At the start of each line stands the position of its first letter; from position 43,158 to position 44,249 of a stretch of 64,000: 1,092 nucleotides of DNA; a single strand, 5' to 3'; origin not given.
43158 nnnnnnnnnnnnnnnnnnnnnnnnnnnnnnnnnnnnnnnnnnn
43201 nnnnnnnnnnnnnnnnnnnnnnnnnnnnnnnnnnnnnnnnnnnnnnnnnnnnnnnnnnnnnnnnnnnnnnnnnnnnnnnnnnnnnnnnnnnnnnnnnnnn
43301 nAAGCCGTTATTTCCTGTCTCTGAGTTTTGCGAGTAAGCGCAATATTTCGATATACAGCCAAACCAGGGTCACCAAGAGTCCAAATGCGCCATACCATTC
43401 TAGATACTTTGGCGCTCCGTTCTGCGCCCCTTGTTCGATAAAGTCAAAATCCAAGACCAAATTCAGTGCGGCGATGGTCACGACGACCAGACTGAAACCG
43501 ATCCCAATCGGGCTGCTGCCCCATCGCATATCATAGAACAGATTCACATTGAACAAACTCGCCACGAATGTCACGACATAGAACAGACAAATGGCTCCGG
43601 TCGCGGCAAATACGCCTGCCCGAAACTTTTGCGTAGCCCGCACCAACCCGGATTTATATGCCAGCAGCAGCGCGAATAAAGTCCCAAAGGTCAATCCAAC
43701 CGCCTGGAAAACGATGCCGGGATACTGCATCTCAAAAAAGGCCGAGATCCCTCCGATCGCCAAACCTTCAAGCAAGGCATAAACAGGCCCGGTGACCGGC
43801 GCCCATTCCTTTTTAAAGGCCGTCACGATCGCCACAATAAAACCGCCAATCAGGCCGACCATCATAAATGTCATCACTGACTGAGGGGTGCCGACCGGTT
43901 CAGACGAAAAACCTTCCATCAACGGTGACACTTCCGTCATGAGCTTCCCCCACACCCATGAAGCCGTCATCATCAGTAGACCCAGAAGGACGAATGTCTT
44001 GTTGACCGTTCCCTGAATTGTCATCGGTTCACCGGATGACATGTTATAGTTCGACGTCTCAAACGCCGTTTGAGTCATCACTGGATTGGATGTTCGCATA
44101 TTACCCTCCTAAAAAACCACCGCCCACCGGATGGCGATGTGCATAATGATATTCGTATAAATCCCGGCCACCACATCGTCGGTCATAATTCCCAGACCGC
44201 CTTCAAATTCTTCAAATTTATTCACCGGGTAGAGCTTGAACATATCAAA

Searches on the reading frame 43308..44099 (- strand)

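Call 77: search_protein_families(library=pfam, proteins=[window:43308-44099:-], max_evalue=0.001)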
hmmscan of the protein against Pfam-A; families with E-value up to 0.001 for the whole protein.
window:43308-44099:- (263 aa): 1 family
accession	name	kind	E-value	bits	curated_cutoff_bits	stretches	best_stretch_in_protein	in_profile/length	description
PF12811.12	BaxI_1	-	2e-79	266.9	26.2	1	5-260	1-232/233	Bax inhibitor 1 like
